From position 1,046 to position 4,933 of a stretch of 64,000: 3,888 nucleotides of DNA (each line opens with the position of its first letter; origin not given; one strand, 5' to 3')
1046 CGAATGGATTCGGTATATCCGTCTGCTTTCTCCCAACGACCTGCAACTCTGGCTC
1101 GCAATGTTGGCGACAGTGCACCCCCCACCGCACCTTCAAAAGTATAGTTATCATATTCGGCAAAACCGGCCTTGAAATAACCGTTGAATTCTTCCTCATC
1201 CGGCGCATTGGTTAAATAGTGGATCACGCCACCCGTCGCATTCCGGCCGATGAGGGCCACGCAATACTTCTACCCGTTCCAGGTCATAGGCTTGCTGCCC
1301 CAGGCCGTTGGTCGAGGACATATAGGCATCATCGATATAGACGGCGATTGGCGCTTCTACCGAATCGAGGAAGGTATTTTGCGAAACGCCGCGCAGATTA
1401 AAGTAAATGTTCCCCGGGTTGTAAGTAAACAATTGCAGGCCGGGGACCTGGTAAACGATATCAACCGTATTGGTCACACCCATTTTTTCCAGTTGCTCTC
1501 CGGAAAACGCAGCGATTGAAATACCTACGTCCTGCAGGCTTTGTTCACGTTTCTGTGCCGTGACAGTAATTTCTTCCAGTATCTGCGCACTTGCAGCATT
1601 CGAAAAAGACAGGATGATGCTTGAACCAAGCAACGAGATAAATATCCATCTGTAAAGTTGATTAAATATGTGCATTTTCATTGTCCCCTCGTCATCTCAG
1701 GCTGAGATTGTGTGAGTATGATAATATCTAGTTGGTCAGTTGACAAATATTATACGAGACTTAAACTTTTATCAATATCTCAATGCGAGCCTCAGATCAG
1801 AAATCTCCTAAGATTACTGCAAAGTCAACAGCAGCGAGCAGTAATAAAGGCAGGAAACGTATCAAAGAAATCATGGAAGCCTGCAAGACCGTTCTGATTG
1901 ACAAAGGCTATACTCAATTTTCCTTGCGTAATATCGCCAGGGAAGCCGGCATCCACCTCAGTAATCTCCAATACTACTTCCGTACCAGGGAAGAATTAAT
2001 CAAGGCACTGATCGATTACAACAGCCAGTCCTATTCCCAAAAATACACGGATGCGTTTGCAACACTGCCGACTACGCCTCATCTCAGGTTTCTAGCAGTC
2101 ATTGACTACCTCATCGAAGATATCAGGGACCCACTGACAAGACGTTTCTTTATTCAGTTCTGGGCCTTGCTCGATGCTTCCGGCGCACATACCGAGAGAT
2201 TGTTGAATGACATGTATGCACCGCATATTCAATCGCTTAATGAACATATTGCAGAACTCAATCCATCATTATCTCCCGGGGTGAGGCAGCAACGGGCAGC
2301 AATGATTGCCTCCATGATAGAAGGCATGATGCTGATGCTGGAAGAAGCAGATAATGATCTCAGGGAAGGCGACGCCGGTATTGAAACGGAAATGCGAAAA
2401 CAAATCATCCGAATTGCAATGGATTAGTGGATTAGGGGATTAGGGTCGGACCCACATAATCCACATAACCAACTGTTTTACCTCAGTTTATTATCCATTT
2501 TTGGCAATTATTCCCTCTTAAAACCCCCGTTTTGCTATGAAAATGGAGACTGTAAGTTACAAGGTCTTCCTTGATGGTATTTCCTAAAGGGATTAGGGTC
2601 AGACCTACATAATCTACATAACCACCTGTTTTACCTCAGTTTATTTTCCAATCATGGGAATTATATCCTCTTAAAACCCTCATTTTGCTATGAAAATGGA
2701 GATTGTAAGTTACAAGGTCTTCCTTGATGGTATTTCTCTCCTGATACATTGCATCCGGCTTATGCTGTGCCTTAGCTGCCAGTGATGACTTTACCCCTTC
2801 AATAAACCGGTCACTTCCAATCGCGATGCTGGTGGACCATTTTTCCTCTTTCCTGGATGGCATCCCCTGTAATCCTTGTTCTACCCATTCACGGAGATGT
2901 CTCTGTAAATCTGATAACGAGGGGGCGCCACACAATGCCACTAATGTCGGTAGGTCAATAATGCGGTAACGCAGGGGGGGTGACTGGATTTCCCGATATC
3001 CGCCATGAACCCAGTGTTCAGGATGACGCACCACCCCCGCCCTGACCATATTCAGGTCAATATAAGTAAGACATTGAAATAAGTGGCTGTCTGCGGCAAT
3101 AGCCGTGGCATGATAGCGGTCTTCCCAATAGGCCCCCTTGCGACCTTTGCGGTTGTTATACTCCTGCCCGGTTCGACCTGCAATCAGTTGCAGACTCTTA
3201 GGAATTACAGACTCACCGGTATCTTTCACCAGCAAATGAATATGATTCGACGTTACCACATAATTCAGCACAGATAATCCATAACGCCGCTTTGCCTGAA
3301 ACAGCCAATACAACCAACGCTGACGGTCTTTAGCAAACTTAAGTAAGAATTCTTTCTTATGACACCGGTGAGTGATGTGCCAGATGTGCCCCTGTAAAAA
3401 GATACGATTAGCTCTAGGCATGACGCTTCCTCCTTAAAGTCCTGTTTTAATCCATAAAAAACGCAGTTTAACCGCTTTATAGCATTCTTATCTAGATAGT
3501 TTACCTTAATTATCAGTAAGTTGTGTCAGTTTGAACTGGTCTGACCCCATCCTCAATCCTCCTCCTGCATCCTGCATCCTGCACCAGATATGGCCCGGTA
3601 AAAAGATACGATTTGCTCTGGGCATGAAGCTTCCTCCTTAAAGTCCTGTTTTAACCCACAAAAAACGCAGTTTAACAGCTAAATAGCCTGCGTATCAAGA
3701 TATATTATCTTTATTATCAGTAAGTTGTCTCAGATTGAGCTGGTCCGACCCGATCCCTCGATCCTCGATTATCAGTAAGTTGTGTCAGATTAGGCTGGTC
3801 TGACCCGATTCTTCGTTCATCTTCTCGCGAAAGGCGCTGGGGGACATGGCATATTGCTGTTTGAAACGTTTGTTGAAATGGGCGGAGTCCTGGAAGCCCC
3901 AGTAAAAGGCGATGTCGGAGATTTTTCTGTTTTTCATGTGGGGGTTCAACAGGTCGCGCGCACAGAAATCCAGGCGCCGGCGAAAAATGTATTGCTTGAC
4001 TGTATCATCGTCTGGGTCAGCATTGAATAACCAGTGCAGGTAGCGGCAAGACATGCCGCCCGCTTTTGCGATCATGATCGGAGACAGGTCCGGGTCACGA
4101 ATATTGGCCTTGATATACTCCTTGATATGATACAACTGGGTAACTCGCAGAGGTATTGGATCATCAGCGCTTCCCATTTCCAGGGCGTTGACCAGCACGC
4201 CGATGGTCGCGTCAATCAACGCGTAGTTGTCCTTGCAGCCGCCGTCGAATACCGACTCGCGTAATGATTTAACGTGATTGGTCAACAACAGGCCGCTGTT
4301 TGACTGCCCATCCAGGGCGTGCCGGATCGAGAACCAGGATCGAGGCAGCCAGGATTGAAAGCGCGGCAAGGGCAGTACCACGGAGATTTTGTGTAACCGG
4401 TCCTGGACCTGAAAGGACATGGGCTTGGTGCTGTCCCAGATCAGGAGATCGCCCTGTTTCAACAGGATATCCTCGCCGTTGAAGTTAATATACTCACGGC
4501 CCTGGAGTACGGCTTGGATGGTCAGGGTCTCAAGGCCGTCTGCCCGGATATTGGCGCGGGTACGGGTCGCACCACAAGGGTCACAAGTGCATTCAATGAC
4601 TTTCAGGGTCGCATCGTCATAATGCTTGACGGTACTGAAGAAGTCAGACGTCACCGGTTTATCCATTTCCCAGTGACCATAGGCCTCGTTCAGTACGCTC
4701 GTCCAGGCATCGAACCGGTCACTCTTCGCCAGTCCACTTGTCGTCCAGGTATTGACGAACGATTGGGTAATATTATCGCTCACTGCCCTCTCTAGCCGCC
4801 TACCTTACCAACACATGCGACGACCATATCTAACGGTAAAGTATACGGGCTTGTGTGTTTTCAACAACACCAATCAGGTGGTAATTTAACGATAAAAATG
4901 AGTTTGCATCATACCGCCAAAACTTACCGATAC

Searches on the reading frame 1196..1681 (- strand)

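Call 58: search_protein_families(library=pfam, proteins=[window:1196-1681:-], max_evalue=0.00001)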
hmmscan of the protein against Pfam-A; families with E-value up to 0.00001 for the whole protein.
window:1196-1681:- (161 aa): 1 family
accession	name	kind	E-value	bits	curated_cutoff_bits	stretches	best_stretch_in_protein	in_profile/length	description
PF07715.20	Plug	-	2.1e-12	47.9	23.9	1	49-144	2-95/107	TonB-dependent Receptor Plug Domain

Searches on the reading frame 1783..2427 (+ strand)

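Call 58: search_protein_families(library=pfam, proteins=[window:1783-2427:+], max_evalue=0.00001)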
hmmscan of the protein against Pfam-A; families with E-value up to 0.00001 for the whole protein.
window:1783-2427:+ (214 aa): 1 family
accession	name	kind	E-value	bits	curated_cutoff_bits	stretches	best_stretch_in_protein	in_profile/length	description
PF00440.29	TetR_N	-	4.7e-08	33.1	24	1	30-76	1-47/47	Bacterial regulatory proteins, tetR family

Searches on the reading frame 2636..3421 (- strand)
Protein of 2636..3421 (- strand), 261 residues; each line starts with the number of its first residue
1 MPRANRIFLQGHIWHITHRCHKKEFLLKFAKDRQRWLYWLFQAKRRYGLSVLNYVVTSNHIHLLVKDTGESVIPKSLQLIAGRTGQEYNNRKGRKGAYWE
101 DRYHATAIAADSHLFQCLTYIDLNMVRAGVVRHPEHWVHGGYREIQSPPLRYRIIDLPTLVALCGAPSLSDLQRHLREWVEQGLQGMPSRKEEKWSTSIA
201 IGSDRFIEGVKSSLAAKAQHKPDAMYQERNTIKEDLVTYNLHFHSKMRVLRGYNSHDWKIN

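Call 58: search_protein_families(library=pfam, proteins=[window:2636-3421:-], max_evalue=0.00001)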
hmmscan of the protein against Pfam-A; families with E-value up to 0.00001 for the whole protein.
window:2636-3421:- (261 aa): 1 family
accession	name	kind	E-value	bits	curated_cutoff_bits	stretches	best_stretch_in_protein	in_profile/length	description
PF01797.21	Y1_Tnp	-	3.7e-08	33.9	23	1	14-121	7-118/121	Transposase IS200 like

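Call 60: search_protein_families(library=ncbifam, proteins=[window:2636-3421:-], max_evalue=0.01)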
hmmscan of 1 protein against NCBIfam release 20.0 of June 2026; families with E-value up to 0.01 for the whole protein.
window:2636-3421:- (261 aa): 2 families
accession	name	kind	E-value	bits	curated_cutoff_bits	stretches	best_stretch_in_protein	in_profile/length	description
NF047646.1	REP_Tyr_transpos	equivalog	2.1e-18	66.6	80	1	4-139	2-145/146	REP-associated tyrosine transposase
NF033573.1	transpos_IS200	equivalog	0.0036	17.5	55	1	40-107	38-111/126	IS200/IS605 family transposase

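Call 71: find_homologous_proteins(query=window:2636-3421:-, max_evalue=1e-20)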
Query window:2636-3421:- (261 aa): 7974 proteins with E <= 1e-20 among 8000 candidates; the best 120 are listed.
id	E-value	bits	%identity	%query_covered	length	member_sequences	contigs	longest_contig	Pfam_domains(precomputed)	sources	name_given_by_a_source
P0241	1.1e-177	607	100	100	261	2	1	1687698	PF01797.22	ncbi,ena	-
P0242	5.7e-177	605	99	100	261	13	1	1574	PF01797.22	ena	-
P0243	4.7e-176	602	98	100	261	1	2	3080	PF01797.22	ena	-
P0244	2.1e-171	586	97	100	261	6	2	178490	PF01797.22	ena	-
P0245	6.1e-162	555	92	100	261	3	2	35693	PF01797.22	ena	-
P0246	9.3e-159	545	90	100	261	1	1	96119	PF01797.22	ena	-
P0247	5.8e-157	539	88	100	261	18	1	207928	PF01797.22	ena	-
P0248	2.6e-156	537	89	100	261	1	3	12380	PF01797.22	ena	-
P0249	2.0e-149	514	84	100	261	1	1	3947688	PF01797.22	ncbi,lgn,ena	-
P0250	1.9e-147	508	85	100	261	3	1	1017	PF01797.22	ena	-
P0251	5.7e-146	503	83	100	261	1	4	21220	PF01797.22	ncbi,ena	-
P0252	4.5e-144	497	84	100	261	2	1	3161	PF01797.22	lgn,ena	-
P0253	7.0e-144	496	83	100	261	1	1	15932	PF01797.22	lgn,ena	-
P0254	3.1e-143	494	89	93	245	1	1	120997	PF01797.22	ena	-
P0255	3.7e-142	490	86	94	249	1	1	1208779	PF01797.22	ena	-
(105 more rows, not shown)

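Call 72: find_encoding_contigs(protein=P0241, flank=3000, max_places=2)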
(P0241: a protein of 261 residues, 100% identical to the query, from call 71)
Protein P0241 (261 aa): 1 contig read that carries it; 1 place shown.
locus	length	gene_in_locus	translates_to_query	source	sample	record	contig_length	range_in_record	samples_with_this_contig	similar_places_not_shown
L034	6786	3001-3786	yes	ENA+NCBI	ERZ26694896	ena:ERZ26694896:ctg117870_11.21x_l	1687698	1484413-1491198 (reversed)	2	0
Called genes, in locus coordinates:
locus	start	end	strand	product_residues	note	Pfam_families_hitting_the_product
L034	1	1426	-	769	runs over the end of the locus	PF07715:Plug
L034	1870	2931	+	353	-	PF14525:AraC_binding_2, PF12833:HTH_18, PF00165:HTH_AraC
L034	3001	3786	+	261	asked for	PF01797:Y1_Tnp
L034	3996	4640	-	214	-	PF00440:TetR_N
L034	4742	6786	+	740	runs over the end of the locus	PF07715:Plug, PF00593:TonB_dep_Rec_b-barrel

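Call 73: find_encoding_contigs(protein=P0249, flank=3000, max_places=2)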
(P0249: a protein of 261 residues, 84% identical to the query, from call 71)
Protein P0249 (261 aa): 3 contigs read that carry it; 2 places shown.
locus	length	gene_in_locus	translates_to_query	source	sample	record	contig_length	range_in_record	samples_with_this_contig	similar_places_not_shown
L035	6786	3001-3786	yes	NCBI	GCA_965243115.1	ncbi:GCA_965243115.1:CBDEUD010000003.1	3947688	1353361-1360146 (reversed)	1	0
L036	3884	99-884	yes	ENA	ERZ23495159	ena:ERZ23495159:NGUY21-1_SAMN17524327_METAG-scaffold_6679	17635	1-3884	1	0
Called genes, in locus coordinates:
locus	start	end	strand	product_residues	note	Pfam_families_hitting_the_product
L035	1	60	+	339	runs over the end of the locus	PF14525:AraC_binding_2, PF12833:HTH_18, PF00165:HTH_AraC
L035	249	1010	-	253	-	-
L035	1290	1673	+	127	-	PF12893:Lumazine_bd_2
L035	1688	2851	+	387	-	PF00355:Rieske, PF00848:Ring_hydroxyl_A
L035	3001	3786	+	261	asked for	PF01797:Y1_Tnp (weak)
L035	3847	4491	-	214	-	PF00440:TetR_N (weak)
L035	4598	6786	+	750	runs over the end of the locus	PF07715:Plug, PF00593:TonB_dep_Rec_b-barrel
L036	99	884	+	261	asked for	PF01797:Y1_Tnp (weak)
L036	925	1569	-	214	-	PF00440:TetR_N (weak)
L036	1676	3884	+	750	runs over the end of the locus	PF07715:Plug, PF00593:TonB_dep_Rec_b-barrel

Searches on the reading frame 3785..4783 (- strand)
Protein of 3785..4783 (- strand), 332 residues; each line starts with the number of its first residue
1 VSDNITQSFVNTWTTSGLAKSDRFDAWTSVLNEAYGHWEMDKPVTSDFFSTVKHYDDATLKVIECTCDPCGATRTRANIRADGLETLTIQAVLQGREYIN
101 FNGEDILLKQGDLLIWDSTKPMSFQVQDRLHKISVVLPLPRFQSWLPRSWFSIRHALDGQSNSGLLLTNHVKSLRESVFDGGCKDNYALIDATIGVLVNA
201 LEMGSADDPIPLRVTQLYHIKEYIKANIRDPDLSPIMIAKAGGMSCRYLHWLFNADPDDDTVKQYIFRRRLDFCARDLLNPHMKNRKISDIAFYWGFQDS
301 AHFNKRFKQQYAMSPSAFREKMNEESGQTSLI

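Call 58: search_protein_families(library=pfam, proteins=[window:3785-4783:-], max_evalue=0.00001)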
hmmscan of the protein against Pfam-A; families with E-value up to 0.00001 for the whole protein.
window:3785-4783:- (332 aa): 3 families
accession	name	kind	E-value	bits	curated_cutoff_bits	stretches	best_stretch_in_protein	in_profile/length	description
PF12833.13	HTH_18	-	7.5e-15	55.4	33.6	1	238-320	1-79/80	Helix-turn-helix domain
PF14525.12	AraC_binding_2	-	2.2e-10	41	27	1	28-178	2-147/173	AraC-binding-like domain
PF00165.29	HTH_AraC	-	5.1e-08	33.3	26.6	1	284-319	7-41/42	Bacterial regulatory helix-turn-helix proteins, AraC family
